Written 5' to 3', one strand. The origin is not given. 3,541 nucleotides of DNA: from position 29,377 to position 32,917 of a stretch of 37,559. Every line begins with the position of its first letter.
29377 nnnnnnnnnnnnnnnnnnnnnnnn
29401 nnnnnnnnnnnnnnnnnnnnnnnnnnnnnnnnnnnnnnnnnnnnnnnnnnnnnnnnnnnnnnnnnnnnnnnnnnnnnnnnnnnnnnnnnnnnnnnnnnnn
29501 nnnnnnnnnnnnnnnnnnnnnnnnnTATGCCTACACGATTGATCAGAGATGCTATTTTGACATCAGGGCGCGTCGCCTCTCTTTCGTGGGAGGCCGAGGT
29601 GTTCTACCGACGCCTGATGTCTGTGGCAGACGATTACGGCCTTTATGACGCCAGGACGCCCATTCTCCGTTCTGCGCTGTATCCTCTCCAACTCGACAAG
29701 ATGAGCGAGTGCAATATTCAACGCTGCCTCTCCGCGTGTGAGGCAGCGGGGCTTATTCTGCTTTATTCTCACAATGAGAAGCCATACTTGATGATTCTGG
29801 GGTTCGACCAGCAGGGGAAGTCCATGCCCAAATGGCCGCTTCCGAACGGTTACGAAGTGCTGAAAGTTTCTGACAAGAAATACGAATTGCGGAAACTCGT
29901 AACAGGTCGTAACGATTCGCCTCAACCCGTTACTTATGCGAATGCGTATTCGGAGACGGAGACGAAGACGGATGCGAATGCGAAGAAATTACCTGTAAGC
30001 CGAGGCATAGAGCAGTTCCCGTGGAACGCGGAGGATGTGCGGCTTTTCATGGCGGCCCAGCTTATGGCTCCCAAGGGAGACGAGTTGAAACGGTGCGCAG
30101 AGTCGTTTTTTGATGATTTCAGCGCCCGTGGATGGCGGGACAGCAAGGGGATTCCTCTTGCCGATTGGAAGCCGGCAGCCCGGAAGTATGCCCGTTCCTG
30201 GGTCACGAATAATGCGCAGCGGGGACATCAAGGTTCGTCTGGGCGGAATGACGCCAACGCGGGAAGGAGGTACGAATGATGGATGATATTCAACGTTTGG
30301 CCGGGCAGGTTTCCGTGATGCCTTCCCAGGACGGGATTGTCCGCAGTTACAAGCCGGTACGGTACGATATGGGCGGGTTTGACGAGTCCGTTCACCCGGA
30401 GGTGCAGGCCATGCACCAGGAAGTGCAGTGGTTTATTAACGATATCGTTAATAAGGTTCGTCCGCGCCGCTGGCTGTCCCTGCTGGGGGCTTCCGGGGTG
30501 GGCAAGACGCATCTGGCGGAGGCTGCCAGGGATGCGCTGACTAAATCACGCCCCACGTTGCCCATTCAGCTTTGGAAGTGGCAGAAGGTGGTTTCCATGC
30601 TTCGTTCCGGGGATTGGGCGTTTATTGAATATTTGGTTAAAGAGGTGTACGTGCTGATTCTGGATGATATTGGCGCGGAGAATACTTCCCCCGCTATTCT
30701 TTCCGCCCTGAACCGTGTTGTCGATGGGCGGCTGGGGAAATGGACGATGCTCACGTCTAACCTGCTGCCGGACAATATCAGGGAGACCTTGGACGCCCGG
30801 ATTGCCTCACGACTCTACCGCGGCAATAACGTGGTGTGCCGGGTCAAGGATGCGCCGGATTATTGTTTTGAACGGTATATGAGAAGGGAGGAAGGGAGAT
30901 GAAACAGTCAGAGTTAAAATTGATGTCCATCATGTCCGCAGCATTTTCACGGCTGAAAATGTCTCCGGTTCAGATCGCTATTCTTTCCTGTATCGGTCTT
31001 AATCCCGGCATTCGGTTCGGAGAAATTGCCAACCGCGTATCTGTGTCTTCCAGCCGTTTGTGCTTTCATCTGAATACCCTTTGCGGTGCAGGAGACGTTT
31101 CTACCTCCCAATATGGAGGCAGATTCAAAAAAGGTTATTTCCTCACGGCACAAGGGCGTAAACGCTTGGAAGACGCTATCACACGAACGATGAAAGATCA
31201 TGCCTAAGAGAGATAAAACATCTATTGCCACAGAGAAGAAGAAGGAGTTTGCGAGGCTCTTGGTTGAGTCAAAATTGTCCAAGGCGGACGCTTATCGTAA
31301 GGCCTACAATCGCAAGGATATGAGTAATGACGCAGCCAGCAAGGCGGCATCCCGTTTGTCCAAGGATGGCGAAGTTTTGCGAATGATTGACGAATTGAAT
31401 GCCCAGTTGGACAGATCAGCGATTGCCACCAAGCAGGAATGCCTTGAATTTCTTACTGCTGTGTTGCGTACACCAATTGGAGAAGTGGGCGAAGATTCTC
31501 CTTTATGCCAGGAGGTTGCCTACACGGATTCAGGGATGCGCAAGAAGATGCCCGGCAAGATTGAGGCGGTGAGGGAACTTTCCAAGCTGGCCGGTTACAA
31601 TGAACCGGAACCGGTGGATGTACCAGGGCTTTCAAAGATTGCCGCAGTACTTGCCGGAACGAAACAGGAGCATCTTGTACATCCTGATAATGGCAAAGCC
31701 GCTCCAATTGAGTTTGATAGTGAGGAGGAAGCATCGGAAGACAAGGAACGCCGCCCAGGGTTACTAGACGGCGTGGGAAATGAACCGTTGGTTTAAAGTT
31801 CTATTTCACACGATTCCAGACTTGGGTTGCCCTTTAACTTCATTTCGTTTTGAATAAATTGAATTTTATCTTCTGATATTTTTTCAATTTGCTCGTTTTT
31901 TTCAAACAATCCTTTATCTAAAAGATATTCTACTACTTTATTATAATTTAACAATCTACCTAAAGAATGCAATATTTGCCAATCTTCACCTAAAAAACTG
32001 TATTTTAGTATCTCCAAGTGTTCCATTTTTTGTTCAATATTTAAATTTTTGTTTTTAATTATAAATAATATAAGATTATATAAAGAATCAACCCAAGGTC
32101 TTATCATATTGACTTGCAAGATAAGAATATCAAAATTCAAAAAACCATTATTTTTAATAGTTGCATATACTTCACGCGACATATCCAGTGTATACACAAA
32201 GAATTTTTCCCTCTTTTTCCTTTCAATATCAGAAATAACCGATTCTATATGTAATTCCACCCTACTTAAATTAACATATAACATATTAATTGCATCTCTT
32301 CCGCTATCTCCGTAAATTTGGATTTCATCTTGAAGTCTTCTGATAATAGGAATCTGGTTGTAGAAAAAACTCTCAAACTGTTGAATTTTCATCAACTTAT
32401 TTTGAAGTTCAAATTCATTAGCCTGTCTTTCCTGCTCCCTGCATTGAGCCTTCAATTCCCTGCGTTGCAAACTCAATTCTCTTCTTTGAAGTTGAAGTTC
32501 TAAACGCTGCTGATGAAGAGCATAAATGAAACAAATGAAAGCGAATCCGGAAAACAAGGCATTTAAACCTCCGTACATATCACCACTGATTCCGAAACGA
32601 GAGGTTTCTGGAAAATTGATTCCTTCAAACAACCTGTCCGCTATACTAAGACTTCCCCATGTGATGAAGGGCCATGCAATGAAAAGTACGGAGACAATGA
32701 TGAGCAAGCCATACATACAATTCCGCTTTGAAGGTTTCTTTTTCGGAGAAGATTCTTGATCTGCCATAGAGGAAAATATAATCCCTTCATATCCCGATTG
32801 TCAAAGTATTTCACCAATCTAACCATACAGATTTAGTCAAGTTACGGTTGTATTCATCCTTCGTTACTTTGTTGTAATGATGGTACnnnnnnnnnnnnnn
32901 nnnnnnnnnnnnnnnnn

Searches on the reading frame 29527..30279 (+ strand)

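Call 10: search_protein_families(library=phrogs, proteins=[window:29527-30279:+], max_evalue=0.01)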
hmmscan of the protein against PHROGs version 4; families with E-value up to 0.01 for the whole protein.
window:29527-30279:+ (250 aa): 7 families
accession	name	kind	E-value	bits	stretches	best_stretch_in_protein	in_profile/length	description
phrog_5810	-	DNA, RNA and nucleotide metabolism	8.8e-14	52.7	1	1-152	2-153/268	replication initiation protein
phrog_1408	-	DNA, RNA and nucleotide metabolism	1.5e-10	42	1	12-108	13-113/302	replication initiation protein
phrog_2149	-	DNA, RNA and nucleotide metabolism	9.3e-08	33.2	1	12-115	12-122/289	replication initiation protein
phrog_28809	-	unknown function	0.0004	21.1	1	191-229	150-188/211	-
phrog_12556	-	DNA, RNA and nucleotide metabolism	0.0017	18.9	1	4-96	5-92/347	replication initiation protein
phrog_16167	-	DNA, RNA and nucleotide metabolism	0.0031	18.3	1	4-95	5-91/315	replication initiation protein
phrog_23776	-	unknown function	0.0067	16.9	1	174-241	181-248/280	-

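Call 67: search_protein_families(library=pfam, proteins=[window:29527-30279:+], max_evalue=0.1)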
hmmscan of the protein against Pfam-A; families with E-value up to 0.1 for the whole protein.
window:29527-30279:+ (250 aa): 1 family
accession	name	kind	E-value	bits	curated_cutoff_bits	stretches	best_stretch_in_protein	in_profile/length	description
PF16370.11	MetallophosC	-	0.074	13.6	29.7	1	106-148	29-71/168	C terminal of Calcineurin-like phosphoesterase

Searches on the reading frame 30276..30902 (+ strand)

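Call 10: search_protein_families(library=phrogs, proteins=[window:30276-30902:+], max_evalue=0.01)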
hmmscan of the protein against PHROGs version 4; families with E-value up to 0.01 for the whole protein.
window:30276-30902:+ (208 aa): 4 families
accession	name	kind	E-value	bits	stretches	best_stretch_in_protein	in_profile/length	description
phrog_50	-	DNA, RNA and nucleotide metabolism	1.2e-23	85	1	44-196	350-509/570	DnaC-like helicase loader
phrog_3277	-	DNA, RNA and nucleotide metabolism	1.3e-12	48.9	1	69-183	15-141/168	DnaC-like helicase loader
phrog_26922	-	DNA, RNA and nucleotide metabolism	1.4e-08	36.2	1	117-185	5-75/92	DnaC-like helicase loader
phrog_15321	-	unknown function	7e-08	33.6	1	120-190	4-82/93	-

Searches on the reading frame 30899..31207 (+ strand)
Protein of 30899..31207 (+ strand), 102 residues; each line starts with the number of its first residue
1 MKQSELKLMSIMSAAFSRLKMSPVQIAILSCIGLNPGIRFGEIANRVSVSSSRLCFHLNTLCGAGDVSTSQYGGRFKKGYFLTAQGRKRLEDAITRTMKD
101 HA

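Call 10: search_protein_families(library=phrogs, proteins=[window:30899-31207:+], max_evalue=0.01)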
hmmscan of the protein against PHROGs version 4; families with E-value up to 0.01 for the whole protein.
window:30899-31207:+ (102 aa): 1 family
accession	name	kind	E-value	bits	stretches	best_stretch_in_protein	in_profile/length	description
phrog_4278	-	unknown function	0.0034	18.1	1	21-96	29-110/127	-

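Call 67: search_protein_families(library=pfam, proteins=[window:30899-31207:+], max_evalue=0.1)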
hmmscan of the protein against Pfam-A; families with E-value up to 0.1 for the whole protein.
window:30899-31207:+ (102 aa): 6 families
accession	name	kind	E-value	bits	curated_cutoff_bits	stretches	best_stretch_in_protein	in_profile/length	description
PF24266.1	HTH_HVO_0163_N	-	6e-05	23.5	31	1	27-76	6-55/70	HVO_0163, N-terminal HTH domain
PF13412.12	HTH_24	-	8.5e-05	22.5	21.9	1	23-62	3-42/48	Winged helix-turn-helix DNA-binding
PF01047.28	MarR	-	0.00046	20.5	24.6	1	22-65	2-45/59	MarR family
PF13601.12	HTH_34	-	0.00088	19.8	27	1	25-94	2-73/80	Winged helix DNA-binding domain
PF12802.13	MarR_2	-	0.022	15.3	27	1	21-65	3-48/61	MarR family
PF24038.1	DUF7347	-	0.034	14.8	27.6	1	23-88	11-72/77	Domain of unknown function (DUF7347)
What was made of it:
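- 30899..31207 (+): 102-aa winged-helix protein just upstream of terS; candidate late activator (inference). PF13412 HTH_24, 22.5 bits against a cut-off of 21.9, plus MarR-like hits (call 67).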

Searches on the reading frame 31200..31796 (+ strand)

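Call 10: search_protein_families(library=phrogs, proteins=[window:31200-31796:+], max_evalue=0.01)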
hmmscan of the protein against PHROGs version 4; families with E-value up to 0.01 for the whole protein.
window:31200-31796:+ (198 aa): 5 families
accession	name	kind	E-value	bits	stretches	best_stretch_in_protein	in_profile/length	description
phrog_51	-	head and packaging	4.1e-17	63.8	1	10-143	89-224/261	terminase small subunit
phrog_5334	-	head and packaging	5.4e-06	27.7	1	10-138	17-119/162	terminase small subunit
phrog_1595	-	head and packaging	1.9e-05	25.8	1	11-83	5-77/164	terminase small subunit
phrog_641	-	head and packaging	8.2e-05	24.2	1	11-73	4-61/162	terminase small subunit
phrog_17390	-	unknown function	0.0047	17.7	1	11-71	4-59/69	-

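Call 67: search_protein_families(library=pfam, proteins=[window:31200-31796:+], max_evalue=0.1)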
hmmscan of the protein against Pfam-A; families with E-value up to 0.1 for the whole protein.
window:31200-31796:+ (198 aa): 1 family
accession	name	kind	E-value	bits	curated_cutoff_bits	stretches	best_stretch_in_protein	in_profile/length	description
PF03592.21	Terminase_2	-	3.9e-08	34.5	26.1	1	11-133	2-130/141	Terminase small subunit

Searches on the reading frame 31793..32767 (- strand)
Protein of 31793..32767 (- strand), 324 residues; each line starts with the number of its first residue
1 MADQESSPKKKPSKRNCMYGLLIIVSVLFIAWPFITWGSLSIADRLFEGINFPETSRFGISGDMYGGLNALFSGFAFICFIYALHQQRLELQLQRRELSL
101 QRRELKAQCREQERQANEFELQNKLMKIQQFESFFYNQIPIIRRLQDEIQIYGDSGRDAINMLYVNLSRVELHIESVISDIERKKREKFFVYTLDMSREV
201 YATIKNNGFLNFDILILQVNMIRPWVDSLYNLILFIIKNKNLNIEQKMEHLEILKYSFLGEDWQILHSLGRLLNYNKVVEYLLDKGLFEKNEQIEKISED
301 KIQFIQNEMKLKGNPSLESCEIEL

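Call 10: search_protein_families(library=phrogs, proteins=[window:31793-32767:-], max_evalue=0.01)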
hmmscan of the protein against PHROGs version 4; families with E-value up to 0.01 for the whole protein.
window:31793-32767:- (324 aa): 1 family
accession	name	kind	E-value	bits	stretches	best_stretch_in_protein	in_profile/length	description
phrog_8999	-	unknown function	7.9e-08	33.2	1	54-193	38-168/270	-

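Call 19: search_protein_families(library=pfam, proteins=[window:31793-32767:-], max_evalue=0.05)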
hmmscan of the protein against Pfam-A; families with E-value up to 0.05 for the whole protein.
window:31793-32767:- (324 aa): 0 families
